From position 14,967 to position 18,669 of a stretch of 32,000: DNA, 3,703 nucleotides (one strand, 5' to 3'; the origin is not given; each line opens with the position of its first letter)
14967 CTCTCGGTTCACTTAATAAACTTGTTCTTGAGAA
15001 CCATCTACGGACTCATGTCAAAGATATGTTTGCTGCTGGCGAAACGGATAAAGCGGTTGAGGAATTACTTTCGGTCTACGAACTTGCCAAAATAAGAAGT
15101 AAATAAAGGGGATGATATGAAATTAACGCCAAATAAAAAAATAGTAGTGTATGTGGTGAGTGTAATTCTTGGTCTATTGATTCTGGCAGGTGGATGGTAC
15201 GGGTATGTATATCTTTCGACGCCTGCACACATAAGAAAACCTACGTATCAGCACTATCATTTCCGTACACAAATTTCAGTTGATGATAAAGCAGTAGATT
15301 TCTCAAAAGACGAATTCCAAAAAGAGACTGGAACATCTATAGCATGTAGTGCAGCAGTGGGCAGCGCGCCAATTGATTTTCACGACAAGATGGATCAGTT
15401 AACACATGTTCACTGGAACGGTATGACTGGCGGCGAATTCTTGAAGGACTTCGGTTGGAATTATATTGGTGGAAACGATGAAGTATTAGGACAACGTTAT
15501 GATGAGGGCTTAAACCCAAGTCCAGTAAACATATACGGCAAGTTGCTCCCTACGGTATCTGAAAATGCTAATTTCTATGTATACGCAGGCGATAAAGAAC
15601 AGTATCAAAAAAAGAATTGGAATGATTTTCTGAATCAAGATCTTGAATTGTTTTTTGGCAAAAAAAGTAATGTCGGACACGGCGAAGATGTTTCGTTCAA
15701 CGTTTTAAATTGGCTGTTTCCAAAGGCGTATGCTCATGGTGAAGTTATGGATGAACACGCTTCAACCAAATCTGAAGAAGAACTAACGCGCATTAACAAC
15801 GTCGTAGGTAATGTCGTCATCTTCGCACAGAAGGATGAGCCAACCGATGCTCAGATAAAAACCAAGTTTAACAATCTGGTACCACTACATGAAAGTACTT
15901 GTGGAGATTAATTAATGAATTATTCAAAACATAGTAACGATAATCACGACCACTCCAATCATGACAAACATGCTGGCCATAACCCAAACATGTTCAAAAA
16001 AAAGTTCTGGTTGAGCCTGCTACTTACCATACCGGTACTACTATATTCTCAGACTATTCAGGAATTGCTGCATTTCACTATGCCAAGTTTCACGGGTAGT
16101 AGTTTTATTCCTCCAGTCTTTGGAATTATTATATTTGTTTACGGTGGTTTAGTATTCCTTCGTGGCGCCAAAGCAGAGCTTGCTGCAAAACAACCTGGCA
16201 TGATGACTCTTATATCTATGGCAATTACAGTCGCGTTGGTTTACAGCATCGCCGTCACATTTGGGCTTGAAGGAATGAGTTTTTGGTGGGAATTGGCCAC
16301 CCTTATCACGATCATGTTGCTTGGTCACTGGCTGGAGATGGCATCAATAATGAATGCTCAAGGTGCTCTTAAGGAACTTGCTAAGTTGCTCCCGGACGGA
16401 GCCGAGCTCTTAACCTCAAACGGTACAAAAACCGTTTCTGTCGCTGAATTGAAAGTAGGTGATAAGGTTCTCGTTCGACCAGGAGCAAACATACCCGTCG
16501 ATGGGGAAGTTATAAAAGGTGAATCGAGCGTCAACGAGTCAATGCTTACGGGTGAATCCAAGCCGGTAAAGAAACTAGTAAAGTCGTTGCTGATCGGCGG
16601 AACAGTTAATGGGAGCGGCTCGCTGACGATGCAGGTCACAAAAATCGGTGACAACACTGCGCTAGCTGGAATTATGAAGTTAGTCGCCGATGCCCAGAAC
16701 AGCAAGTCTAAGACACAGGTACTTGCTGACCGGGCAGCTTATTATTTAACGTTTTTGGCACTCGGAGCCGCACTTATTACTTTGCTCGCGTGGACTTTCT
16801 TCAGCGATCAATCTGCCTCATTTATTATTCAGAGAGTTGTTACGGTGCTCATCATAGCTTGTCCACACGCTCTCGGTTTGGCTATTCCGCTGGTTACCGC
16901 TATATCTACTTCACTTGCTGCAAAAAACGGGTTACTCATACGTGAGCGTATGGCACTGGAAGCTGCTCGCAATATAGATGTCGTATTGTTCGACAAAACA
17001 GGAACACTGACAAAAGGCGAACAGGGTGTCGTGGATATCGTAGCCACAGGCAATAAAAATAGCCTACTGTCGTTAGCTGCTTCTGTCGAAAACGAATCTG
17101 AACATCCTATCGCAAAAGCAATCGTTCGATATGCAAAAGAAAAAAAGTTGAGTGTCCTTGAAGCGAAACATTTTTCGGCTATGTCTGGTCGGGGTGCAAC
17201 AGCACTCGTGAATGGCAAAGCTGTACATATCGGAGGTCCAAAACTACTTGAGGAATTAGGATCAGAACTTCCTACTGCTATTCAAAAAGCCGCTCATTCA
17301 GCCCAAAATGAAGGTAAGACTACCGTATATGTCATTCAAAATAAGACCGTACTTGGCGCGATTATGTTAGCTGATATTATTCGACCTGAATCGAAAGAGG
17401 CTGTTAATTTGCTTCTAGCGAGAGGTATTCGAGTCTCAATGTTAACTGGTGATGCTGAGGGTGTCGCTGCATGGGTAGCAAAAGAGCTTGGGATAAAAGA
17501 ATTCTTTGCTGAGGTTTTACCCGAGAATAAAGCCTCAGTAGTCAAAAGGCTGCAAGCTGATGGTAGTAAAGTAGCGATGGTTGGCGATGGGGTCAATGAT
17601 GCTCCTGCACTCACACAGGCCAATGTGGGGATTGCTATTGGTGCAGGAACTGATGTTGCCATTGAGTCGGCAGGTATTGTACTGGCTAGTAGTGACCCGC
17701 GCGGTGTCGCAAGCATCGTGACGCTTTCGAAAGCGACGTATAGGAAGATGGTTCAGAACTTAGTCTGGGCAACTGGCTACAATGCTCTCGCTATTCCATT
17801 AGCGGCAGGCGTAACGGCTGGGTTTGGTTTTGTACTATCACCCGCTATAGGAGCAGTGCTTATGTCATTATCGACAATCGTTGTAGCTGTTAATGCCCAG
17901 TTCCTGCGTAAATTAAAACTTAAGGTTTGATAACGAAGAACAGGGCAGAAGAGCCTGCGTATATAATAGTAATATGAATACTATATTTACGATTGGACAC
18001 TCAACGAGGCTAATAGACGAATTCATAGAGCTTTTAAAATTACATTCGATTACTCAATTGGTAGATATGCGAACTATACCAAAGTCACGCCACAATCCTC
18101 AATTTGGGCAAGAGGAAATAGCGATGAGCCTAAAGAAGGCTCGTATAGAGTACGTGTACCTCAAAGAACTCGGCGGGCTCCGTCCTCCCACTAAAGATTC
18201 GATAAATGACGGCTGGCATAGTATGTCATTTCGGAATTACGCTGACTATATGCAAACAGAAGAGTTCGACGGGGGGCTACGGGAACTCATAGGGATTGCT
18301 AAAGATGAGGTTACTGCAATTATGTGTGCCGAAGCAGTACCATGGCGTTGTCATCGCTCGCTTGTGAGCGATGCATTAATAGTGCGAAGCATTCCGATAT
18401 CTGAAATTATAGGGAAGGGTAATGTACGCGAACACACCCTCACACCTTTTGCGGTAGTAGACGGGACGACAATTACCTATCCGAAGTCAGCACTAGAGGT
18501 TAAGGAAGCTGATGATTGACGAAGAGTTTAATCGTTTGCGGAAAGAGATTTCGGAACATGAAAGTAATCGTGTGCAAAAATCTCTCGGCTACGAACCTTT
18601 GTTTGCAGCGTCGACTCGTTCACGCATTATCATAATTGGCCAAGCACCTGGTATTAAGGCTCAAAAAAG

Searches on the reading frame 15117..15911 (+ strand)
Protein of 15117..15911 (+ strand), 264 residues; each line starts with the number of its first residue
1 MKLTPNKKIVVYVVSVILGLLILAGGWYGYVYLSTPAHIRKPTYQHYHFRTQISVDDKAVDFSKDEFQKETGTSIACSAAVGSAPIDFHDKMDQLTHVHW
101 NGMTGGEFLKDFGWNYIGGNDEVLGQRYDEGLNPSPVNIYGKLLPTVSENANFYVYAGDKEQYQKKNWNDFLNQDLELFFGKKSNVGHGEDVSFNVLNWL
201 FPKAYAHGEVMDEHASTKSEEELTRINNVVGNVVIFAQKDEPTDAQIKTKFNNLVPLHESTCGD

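Call 8: search_protein_families(library=pfam, proteins=[window:15117-15911:+], max_evalue=0.01)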
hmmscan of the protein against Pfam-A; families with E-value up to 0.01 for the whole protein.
window:15117-15911:+ (264 aa): 0 families

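Call 18: find_related_loci(query=window:15117-15911:+, collection=genome_contigs, flank=10000)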
Query window:15117-15911:+ (264 aa) in genome_contigs; peptide patterns used: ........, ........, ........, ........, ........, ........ (x = any residue, [..] = any of these).
75 stretches matched a pattern; 8 encode a relative of the query (tblastn E <= 1e-3); 8 distinct loci.
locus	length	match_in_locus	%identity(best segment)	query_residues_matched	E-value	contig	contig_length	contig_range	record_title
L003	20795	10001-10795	77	1-264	1e-146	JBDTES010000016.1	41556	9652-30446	MAG: Candidatus Saccharimonadales bacterium isolate cluster2_bin.208 k127_1658370, whole genome shotgun sequence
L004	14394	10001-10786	75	3-264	1e-142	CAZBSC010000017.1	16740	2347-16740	MAG TPA_asm: uncultured Candidatus Saccharibacteria bacterium isolate binchicken_co245_213 genome assembly, contig: NODE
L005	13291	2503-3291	75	3-264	1e-140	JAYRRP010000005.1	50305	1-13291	MAG: Candidatus Saccharimonadales bacterium isolate XM1_ASGE3bin.32 k141_757037, whole genome shotgun sequence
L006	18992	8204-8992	75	3-264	1e-140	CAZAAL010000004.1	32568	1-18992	MAG TPA_asm: uncultured Candidatus Saccharibacteria bacterium isolate SRP292972_co3_104 genome assembly, contig: NODE_86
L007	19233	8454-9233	78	6-264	6e-140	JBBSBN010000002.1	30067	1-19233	MAG: Candidatus Saccharimonadia bacterium isolate La6_metabat2.143 La6_metabat2.143_K_2603396_L_30067_cov_9.9934, whole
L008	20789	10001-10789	74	3-264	4e-135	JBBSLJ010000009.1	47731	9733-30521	MAG: Candidatus Saccharimonadales bacterium isolate metawrap_LS4_6 metawrap_LS4_6_K_835481_L_47731_cov_12.6539, whole ge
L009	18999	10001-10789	70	3-264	1e-130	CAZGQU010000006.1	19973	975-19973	MAG TPA_asm: uncultured Candidatus Saccharibacteria bacterium isolate SRP144015_co1_132 genome assembly, contig: NODE_13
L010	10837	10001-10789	75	3-264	3e-129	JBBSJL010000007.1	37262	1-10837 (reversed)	MAG: Candidatus Saccharimonadales bacterium isolate LS4_metabat2.004 LS4_metabat2.004_K_955428_L_37262_cov_13.7125, whol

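Call 36: search_protein_families(library=pfam, proteins=[L010:4751-5389:+, L010:5805-6686:+, L010:6518-6964:-, L010:7170-8300:-, L010:3301-4368:-, L010:2270-3151:-, L008:6996-8537:-, L008:5680-6993:+], max_evalue=0.01)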
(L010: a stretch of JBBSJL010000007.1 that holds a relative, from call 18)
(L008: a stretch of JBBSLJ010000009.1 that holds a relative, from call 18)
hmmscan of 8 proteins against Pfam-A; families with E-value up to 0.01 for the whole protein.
L010:4751-5389:+ (212 aa): 1 family
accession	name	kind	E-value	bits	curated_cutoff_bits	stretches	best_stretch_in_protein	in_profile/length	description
PF14329.11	DUF4386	-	6.1e-44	150.9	27.6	1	8-208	1-209/210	Domain of unknown function (DUF4386)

L010:5805-6686:+ (293 aa): 1 family
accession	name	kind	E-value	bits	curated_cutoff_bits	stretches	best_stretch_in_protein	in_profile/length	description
PF02661.23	Fic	-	9.1e-21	75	24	1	95-191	2-93/93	Fic/DOC family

L010:6518-6964:- (148 aa): 0 families

L010:7170-8300:- (376 aa): 5 families
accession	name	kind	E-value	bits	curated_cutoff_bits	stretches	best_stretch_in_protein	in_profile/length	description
PF18849.6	baeRF_family7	-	1.3e-22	81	27.2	1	129-265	2-138/144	Bacterial archaeo-eukaryotic release factor family 7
PF18848.6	baeRF_family6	-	8.1e-16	59.1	27.5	1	127-270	2-148/149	Bacterial archaeo-eukaryotic release factor family 6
PF18845.6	baeRF_family3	-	1.1e-13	52.3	31.5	1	129-302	3-163/168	Bacterial archaeo-eukaryotic release factor family 3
PF18851.6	baeRF_family8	-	0.00023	21.5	27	1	127-272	3-136/141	Bacterial archaeo-eukaryotic release factor family 8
PF18855.6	baeRF_family11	-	0.0054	17.5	27.2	0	127-272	3-136/139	Bacterial archaeo-eukaryotic release factor family 11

L010:3301-4368:- (355 aa): 0 families

L010:2270-3151:- (293 aa): 1 family
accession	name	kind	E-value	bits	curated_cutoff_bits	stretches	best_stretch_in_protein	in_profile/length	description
PF11611.13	DUF4352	-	5.7e-06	27.1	25.9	1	155-268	3-113/122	Domain of unknown function (DUF4352)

L008:6996-8537:- (513 aa): 4 families
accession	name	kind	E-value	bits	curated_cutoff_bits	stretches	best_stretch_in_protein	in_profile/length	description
PF00478.31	IMPDH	-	4e-106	355.3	25.6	1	61-510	22-345/345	IMP dehydrogenase / GMP reductase domain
PF03060.21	NMO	-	1.2e-12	48.3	28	1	307-411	135-235/331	Nitronate monooxygenase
PF00571.33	CBS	-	2e-10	41.3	24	2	127-175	7-52/57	CBS domain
PF01070.24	FMN_dh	-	5.9e-07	29.3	24.9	1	281-401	193-305/350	FMN-dependent dehydrogenase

L008:5680-6993:+ (437 aa): 1 family
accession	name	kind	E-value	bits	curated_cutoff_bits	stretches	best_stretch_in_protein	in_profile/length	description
PF00709.27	Adenylsucc_synt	-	5e-122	408.1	27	1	5-431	1-416/416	Adenylosuccinate synthetase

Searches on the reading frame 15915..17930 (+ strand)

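Call 8: search_protein_families(library=pfam, proteins=[window:15915-17930:+], max_evalue=0.01)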
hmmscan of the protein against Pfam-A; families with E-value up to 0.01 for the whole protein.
window:15915-17930:+ (671 aa): 4 families
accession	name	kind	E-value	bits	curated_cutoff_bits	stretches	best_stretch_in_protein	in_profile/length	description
PF00122.25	E1-E2_ATPase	-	3e-49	167.4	28.1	1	158-338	2-181/181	E1-E2 ATPase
PF00702.32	Hydrolase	-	3.3e-39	135.7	26.4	1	354-569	1-190/191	haloacid dehalogenase-like hydrolase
PF08282.18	Hydrolase_3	-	2e-07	31.5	20.9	1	542-600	195-253/255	haloacid dehalogenase-like hydrolase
PF12710.13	HAD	-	2e-06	28.8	27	1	485-566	82-188/189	haloacid dehalogenase-like hydrolase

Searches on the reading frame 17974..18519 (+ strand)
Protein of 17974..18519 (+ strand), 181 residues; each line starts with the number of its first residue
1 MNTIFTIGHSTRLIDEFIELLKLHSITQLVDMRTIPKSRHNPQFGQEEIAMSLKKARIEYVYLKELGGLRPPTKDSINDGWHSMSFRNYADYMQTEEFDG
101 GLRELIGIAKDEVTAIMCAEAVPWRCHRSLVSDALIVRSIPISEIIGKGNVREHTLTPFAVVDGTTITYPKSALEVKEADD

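Call 8: search_protein_families(library=pfam, proteins=[window:17974-18519:+], max_evalue=0.01)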
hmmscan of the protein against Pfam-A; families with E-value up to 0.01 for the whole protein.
window:17974-18519:+ (181 aa): 2 families
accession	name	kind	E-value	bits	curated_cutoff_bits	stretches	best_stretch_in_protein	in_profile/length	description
PF04343.18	DUF488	-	6.2e-31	108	22.2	1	14-135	2-121/121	Domain of unknown function DUF488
PF22751.1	DUF488-N3a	-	0.0011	19.7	27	1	75-135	51-114/118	Active DUF488-N3 subclade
